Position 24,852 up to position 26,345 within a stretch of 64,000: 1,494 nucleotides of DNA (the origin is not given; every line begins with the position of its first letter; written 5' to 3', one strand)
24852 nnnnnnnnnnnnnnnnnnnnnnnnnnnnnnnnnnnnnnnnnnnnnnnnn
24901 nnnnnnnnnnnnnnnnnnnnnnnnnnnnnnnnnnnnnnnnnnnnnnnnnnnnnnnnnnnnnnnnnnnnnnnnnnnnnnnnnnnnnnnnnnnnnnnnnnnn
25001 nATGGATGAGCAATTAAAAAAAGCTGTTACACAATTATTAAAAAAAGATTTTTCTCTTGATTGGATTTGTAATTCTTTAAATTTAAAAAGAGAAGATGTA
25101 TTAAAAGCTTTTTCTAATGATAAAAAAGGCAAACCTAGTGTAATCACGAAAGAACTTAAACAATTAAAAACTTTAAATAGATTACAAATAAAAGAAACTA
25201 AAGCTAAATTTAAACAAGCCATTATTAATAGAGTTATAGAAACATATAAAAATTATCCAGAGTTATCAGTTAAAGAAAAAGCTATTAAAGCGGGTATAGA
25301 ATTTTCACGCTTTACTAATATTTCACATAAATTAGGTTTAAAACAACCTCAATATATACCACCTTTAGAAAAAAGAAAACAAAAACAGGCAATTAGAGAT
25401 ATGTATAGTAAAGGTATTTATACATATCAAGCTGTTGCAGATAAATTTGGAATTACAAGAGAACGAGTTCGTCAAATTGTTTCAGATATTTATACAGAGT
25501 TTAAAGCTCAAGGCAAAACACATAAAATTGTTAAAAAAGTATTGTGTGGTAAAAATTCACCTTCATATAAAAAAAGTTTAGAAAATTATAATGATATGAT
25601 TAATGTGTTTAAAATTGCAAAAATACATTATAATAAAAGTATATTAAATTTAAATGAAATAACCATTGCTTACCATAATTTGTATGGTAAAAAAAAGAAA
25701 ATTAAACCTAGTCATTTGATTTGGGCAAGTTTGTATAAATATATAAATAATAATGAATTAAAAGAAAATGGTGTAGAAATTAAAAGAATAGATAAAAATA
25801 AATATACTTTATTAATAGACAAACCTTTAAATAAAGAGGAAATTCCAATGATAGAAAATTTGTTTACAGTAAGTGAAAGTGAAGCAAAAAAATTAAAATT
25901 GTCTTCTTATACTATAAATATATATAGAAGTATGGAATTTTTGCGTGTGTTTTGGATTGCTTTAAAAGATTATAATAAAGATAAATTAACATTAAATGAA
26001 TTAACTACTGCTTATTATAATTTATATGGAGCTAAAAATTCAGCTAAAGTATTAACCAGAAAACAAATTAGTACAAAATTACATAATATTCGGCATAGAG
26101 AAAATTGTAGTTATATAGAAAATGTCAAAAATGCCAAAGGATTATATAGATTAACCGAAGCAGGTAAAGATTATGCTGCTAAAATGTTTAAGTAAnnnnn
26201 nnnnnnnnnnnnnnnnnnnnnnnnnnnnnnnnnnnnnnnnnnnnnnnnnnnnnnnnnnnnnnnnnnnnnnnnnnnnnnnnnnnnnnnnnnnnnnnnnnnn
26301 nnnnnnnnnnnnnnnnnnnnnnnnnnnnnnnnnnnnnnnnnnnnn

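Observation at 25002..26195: Phage protein carrying a sigma70 region-4.2 HTH plus an internal duplicated domain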

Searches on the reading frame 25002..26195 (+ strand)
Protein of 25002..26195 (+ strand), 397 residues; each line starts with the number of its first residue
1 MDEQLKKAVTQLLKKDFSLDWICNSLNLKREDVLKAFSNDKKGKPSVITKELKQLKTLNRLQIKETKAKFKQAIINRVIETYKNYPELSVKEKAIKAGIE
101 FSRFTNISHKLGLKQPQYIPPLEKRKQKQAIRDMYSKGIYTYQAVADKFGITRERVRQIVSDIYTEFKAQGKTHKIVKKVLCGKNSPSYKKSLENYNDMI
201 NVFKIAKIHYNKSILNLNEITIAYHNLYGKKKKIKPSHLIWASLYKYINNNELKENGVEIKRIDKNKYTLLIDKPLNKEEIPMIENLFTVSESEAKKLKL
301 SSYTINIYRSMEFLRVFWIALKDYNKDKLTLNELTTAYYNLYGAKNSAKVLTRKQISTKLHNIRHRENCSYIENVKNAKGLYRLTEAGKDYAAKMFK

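Call 3: search_protein_families(library=pfam, proteins=[window:25002-26195:+], max_evalue=10)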
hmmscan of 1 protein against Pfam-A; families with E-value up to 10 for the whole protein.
window:25002-26195:+ (397 aa): 8 families
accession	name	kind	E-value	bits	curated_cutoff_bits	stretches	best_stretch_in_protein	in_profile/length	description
PF04545.22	Sigma70_r4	-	2.1e-06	27.6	24.1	1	126-161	8-42/50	Sigma-70, region 4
PF13518.12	HTH_28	-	0.0039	17.7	25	1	130-161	5-34/52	Helix-turn-helix domain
PF02796.21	HTH_7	-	0.0054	17.3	23.8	1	127-156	10-38/45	Helix-turn-helix domain of resolvase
PF13384.12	HTH_23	-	0.05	13.9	24.6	1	134-161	13-39/50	Homeodomain-like domain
PF16509.11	KORA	-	0.072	13.7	26.7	1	128-172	20-63/84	TrfB plasmid transcriptional repressor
PF00572.24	Ribosomal_L13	-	0.15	12.6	23.8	1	170-238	13-87/119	Ribosomal protein L13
PF12298.14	Bot1p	-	0.16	12.6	23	1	126-173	20-69/172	Eukaryotic mitochondrial regulator protein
PF05396.16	Phage_T7_Capsid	-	0.35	11.6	27.1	1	42-100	76-133/188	Phage T7 capsid assembly protein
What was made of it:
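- On Sigma-70 family sigma factor: No Sigma70_r2 or r3 hit even at E <= 10 (call 3). 27.6 bits against a cutoff of 24.1, E = 2.1e-6, residues 126-161 (call 3).
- Closest known: T4 MotA. Different: No MotA_activ or MotCF domain was detected (call 3).
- Checked: Pfam Sigma70_r4 (PF04545) matches residues 126-161 at E = 2.1e-6 and 27.6 bits, above the curated cutoff of 24.1 (call 3).
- No region 2 or 3 is found (call 3). The protein has no nuclease domain (call 3).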

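Call 4: search_protein_families(library=phrogs, proteins=[window:25002-26195:+], max_evalue=1)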
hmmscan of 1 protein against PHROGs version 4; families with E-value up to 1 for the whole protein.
window:25002-26195:+ (397 aa): 8 families
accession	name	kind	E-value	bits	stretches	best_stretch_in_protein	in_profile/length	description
phrog_351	-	transcription regulation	0.00079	19.1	1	125-270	678-833/928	RNA polymerase sigma factor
phrog_2308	-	unknown function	0.0034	18.5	1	125-172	3-49/138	-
phrog_20275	-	unknown function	0.029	15.1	1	120-161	62-103/166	-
phrog_686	-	DNA, RNA and nucleotide metabolism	0.045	15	1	129-160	39-69/76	HTH DNA binding protein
phrog_9129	-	unknown function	0.089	13.8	1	96-168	108-177/184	-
phrog_3855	-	DNA, RNA and nucleotide metabolism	0.14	13.6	1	116-160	57-100/115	HTH DNA binding protein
phrog_38350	-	unknown function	0.23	12.9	1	170-210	31-71/82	-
phrog_33843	-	unknown function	0.23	12.8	0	53-90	44-81/108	-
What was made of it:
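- On T4 MotA-type sigma-appropriation activator: No MotA_activ or MotCF hit in Pfam (call 3) or PHROGs (call 4).
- On Homing endonuclease: None is detected in the protein (calls 3, 4).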

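Call 7: search_dna_similar(query=window:25002-26195:+, collection=phages, mode=protein, max_evalue=0.01)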
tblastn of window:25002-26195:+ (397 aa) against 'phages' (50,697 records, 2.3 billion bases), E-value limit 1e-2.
No match.

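Call 10: find_homologous_proteins(query=window:25002-26195:+, max_evalue=0.001)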
Query window:25002-26195:+ (397 aa): 1 proteins with E <= 0.001 among 5941 candidates.
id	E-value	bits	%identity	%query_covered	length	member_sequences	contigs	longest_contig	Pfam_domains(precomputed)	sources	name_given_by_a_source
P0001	4.0e-253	857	100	100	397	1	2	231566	PF04545.23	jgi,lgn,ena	-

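Call 12: find_encoding_contigs(protein=P0001, flank=10000, max_places=6)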
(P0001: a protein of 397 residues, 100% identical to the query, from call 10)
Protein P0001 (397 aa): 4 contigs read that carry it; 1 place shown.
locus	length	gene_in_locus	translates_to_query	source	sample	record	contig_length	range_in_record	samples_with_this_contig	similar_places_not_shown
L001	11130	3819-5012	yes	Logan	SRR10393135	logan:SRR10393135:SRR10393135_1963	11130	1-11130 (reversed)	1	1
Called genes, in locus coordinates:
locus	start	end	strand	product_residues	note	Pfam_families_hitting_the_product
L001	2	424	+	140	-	?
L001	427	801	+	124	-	-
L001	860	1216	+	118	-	-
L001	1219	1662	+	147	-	-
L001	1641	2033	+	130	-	-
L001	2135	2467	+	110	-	PF04266:ASCH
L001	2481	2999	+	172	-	PF00583:Acetyltransf_1 (weak), PF13673:Acetyltransf_10, PF13508:Acetyltransf_7 (weak)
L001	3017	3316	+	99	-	-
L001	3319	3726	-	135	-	-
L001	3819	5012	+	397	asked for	PF04545:Sigma70_r4 (weak)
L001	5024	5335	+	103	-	-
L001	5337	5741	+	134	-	-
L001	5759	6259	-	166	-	-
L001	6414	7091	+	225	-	-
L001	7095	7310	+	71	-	-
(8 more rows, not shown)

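Call 15: search_protein_families(library=ncbifam, proteins=[window:25002-26195:+], max_evalue=1)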
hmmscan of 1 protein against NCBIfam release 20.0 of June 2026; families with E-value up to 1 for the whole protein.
window:25002-26195:+ (397 aa): 5 families
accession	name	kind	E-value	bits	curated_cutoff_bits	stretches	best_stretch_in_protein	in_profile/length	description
TIGR02937.1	sigma70-ECF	superfamily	0.0017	18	42.9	1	126-164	121-158/165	sigma-70 family RNA polymerase sigma factor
TIGR02394.1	rpoS_proteo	equivalog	0.0028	17.2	378.7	1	138-170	241-273/285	RNA polymerase sigma factor RpoS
NF004207.0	PRK05657.1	equivalog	0.02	14.2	394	1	139-173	285-319/329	RNA polymerase sigma factor RpoS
NF041931.2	MzaA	equivalog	0.034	13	800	1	141-169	675-703/726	MZA anti-phage system associated sigma-70 family RNA polymerase sigma factor MzaA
NF033171.1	lipo_LIC11139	subfamily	0.042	13.9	50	1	4-124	27-152/157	putative lipoprotein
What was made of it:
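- On Sigma-70 family sigma factor: The RpoS models score 14-17 bits against cutoffs of 379-394 (call 15).
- On Anti-sigma factor (AsiA or Rsd type): No such family appears in the Pfam, PHROGs or NCBIfam scans (calls 3, 4, 15).
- The NCBIfam sigma models score far below their cutoffs (call 15).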

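Call 17: search_protein_representatives(protein=window:25002-26195:+)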
Query: 397 residues. Proteins with E-value up to 0.001 (for the whole library): 21; up to 1e-10: 5; up to 1e-30: 3. The best 21 are listed.
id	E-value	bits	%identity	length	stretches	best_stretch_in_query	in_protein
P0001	1.3e-253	856.9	100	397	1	1-397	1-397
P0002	8.0e-48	179.8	42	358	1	76-395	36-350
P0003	7.4e-33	130.6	42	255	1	17-277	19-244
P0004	2.1e-29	119.2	33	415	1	2-388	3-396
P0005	2.3e-27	112.5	41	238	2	62-173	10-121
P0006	1.6e-09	53.8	29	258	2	73-173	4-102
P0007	3.8e-08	49.3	33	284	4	121-178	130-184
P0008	6.8e-08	48.4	33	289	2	85-181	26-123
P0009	4.7e-06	42.4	37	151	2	80-165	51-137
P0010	1.3e-05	40.9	42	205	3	126-164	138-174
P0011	1.8e-05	40.5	35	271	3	127-161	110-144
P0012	2.1e-05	40.2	33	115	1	286-387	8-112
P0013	8.6e-05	38.2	33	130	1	287-386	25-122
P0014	1.2e-04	37.7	32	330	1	126-222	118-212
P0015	1.2e-04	37.7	27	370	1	71-184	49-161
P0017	2.3e-04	36.8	33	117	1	277-384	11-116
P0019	3.2e-04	36.3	36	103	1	285-386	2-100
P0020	4.4e-04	35.9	29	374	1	57-230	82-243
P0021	7.2e-04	35.2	36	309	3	96-161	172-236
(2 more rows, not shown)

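Call 21: search_protein_families(library=pfam, proteins=[P0002, P0003, P0004, P0005, P0006, P0012, P0013, P0017, P0019, P0008], max_evalue=0.1)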
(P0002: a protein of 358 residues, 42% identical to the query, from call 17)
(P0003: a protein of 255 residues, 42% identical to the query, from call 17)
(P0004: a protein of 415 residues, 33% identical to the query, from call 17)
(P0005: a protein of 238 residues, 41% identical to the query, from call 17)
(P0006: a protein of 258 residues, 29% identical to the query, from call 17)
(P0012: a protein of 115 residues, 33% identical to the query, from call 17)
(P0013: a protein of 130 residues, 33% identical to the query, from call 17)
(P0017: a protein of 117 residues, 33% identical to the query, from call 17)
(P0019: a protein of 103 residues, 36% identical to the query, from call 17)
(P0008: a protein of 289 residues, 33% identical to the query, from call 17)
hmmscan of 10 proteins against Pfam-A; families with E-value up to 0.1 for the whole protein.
P0002 (358 aa): 2 families
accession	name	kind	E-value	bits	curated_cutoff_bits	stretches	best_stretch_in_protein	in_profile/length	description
PF08923.16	MAPKK1_Int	-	0.0066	16.7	25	0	139-177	41-79/119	Mitogen-activated protein kinase kinase 1 interacting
PF04545.22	Sigma70_r4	-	0.01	15.8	24.1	0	98-113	19-34/50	Sigma-70, region 4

P0003 (255 aa): 4 families
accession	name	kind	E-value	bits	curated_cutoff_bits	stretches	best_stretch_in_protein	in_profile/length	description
PF04545.22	Sigma70_r4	-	2.4e-05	24.2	24.1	1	120-140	21-41/50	Sigma-70, region 4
PF13518.12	HTH_28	-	0.00094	19.7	25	0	115-141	9-34/52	Helix-turn-helix domain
PF22771.1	ToxA_barrel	-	0.068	14.1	27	0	24-66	5-47/89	Dermonecrotic toxin, barrel-like domain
PF05043.19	Mga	-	0.098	13.7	21.1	1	9-48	21-60/87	Mga helix-turn-helix domain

P0004 (415 aa): 1 family
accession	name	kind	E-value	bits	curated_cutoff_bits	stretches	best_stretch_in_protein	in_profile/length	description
PF04545.22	Sigma70_r4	-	5.3e-05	23.1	24.1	1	132-164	8-40/50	Sigma-70, region 4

P0005 (238 aa): 2 families
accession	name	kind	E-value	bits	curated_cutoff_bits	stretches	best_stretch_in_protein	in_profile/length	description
PF04545.22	Sigma70_r4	-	6.7e-05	22.8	24.1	1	88-108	21-41/50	Sigma-70, region 4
PF04525.18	LOR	-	0.042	13.9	24.5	1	24-78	38-91/187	LURP-one-related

P0006 (258 aa): 7 families
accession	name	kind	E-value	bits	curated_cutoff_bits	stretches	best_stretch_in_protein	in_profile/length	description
PF04545.22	Sigma70_r4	-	5.5e-06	26.2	24.1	1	60-88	13-40/50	Sigma-70, region 4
PF04218.19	CENP-B_N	-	0.00023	21.2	21.2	0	62-88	17-42/53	CENP-B N-terminal DNA-binding domain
PF13518.12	HTH_28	-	0.0012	19.3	25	0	63-88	8-32/52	Helix-turn-helix domain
PF08765.17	Mor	-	0.0017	18.8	24.9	0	57-102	62-105/107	Mor transcription activator family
PF19615.4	DUF6120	-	0.0022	18.4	27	0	3-39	21-57/92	Family of unknown function (DUF6120)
PF13443.12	HTH_26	-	0.0026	18.4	22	0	19-40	11-32/63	Cro/C1-type HTH DNA-binding domain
PF07848.18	PaaX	-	0.09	13.5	24.8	0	214-244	36-66/70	PaaX-like protein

P0012 (115 aa): 4 families
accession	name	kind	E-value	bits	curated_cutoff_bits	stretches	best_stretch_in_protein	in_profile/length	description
PF25335.1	GRDP_C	-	0.0046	17.6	27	1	9-113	9-107/143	Glycine Rich Domain Protein C-terminal domain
PF24236.1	Tea_helical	-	0.026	15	27.1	1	40-67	14-41/64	Telomere ends associated alpha-helical domain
PF08206.17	OB_RNB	-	0.038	14.1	24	1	11-56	12-57/58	Ribonuclease B OB domain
PF02936.19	COX4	-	0.081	13.4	26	0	41-78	33-69/138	Cytochrome c oxidase subunit IV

P0013 (130 aa): 0 families

P0017 (117 aa): 0 families

P0019 (103 aa): 1 family
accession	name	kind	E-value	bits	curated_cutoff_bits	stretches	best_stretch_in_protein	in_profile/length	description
PF10273.14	WGG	-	0.054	14.4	26.8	1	19-66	30-75/80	Pre-rRNA-processing protein TSR2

P0008 (289 aa): 26 families (the best 25 are shown)
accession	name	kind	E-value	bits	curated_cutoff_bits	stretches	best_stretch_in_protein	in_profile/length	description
PF04545.22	Sigma70_r4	-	3.4e-11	42.9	24.1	1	79-105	16-42/50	Sigma-70, region 4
PF13518.12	HTH_28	-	2.4e-09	37.5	25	1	79-109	9-38/52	Helix-turn-helix domain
PF13412.12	HTH_24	-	2e-06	27.7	21.9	1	14-47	8-41/48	Winged helix-turn-helix DNA-binding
PF08281.18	Sigma70_r4_2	-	2.7e-05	24.2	25.7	0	22-41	25-44/54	Sigma-70, region 4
PF07453.19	NUMOD1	-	0.00016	22.3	22.8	1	241-263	13-35/37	NUMOD1 domain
PF13936.12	HTH_38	-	0.0003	20.9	27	0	8-45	6-42/44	Helix-turn-helix domain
PF15753.10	BLOC1S3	-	0.00069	20.1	27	0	140-184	110-154/172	Biogenesis of lysosome-related organelles complex 1 subunit 3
PF01381.28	HTH_3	-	0.0016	18.9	23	0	75-107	1-33/55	Helix-turn-helix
PF13404.12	HTH_AsnC-type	-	0.0019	18.4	27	0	191-214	14-33/42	AsnC-type helix-turn-helix domain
PF14420.11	Clr5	-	0.0044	17.6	22.3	0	141-161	10-30/54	Clr5 domain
PF12802.13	MarR_2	-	0.0081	16.7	27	0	26-48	23-45/61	MarR family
PF13443.12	HTH_26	-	0.014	16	22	0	198-221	10-33/63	Cro/C1-type HTH DNA-binding domain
PF08822.17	DUF1804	-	0.014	15.7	29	0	138-161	6-29/164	Protein of unknown function (DUF1804)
PF01399.33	PCI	-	0.023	15.3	22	0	62-107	18-63/84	PCI domain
PF13744.12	HTH_37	-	0.024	14.9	27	0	66-101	14-49/80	Helix-turn-helix domain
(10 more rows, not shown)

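Call 23: predict_structure(protein=window:25002-26195:+)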
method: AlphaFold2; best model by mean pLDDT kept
length: 397 residues; sequences in the alignment: 1
mean_pLDDT: 50.5   pTM: 0.23
mean pLDDT of the five models: 50.5, 50.2, 49.1, 45.5, 43.2
residues with pLDDT >= 90: 0; 70-90: 44; 50-70: 148; < 50: 205
segments of 3 or more residues with pLDDT < 50: 38-63, 114-122, 137-139, 171-196, 212-215, 239-254, 256-317, 319-321, 341-348, 354-358, 360-397
pLDDT, mean of each block of 10 residues (from residue 1): 56 59 62 49 37 39 56 80 80 77 72 49 61 54 63 65 59 34 35 49 53 50 60 50 47 47 35 38 38 42 37 46 55 56 46 49 32 26 35 33
secondary structure, 60 per line:
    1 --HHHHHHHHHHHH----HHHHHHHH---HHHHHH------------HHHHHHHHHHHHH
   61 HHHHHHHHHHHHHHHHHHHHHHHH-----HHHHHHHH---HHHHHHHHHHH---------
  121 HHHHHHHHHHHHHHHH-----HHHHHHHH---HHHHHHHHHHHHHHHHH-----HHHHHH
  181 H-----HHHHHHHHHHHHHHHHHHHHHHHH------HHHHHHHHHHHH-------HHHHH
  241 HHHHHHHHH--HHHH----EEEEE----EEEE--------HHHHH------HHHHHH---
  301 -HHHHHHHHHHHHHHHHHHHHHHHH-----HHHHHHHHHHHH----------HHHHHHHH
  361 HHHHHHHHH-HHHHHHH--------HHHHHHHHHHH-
elements in order: H3-14 H19-26 H30-35 H48-84 H90-97 H101-111 H121-136 H142-149 H153-169 H175-181 H187-210 H217-228 H236-249 H252-255 E260-264 E269-272 H281-285 H292-297 H302-325 H331-342 H353-369 H371-377 H386-396
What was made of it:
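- Tried and rejected: Single-sequence AlphaFold2 was unusable (pLDDT 50.5, call 23).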

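Call 24: find_homologous_proteins(query=A1, max_evalue=0.001)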
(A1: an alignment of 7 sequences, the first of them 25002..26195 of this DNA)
Query A1 (7 sequences) (397 aa, profile of the alignment): 2 proteins with E <= 0.001 among 8000 candidates.
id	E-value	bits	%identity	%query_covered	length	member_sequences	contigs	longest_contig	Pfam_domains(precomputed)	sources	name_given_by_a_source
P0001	1.5e-141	490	100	100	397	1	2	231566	PF04545.23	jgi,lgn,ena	-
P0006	2.9e-86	308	33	26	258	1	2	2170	PF04545.23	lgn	-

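Call 32: find_encoding_contigs(protein=P0002, flank=10000, max_places=3)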
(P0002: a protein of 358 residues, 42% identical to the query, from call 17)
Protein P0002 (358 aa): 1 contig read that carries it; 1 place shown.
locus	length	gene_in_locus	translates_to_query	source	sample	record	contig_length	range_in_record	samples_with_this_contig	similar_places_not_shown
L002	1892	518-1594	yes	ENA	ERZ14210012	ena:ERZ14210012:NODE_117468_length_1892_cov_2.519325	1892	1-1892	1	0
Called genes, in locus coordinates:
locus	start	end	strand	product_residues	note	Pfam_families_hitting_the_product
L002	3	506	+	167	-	?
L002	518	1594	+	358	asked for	-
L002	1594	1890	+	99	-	?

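Call 33: find_encoding_contigs(protein=P0004, flank=10000, max_places=3)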
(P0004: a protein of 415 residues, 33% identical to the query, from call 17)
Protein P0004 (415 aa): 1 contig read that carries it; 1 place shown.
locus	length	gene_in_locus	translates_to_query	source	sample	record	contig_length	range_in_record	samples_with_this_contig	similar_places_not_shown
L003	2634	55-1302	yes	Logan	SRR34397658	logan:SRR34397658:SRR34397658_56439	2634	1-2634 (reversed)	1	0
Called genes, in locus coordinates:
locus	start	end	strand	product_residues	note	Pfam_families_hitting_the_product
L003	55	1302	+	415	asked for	-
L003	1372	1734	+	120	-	-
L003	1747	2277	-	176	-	-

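Call 34: find_encoding_contigs(protein=P0003, flank=10000, max_places=3)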
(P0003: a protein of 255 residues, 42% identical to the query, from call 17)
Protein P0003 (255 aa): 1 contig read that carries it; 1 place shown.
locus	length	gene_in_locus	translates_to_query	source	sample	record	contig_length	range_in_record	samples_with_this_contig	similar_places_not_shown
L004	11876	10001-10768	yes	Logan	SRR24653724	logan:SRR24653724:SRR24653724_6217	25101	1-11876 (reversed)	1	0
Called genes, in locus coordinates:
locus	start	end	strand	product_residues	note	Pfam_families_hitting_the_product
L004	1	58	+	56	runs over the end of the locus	-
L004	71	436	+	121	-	-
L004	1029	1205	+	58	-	-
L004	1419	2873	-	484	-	PF24308:DUF7487, PF18741:MTES_1575 (faint)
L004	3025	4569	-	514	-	PF07068:Gp23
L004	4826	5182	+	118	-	-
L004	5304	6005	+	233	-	-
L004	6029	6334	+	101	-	-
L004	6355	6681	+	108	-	-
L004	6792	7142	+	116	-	-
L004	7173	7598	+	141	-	-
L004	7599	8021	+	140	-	-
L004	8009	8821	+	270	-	-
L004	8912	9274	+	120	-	-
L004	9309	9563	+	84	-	-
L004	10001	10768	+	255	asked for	PF04545:Sigma70_r4 (faint)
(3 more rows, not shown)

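Call 35: find_encoding_contigs(protein=P0005, flank=10000, max_places=3)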
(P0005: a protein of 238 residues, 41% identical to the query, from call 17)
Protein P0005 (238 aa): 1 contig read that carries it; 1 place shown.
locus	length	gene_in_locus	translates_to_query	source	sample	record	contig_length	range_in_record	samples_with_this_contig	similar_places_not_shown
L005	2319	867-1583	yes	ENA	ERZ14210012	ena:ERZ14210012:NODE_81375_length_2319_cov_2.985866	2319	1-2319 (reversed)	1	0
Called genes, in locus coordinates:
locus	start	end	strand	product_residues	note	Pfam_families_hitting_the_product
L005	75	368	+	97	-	-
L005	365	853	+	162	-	-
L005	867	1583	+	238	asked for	-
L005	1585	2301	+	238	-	-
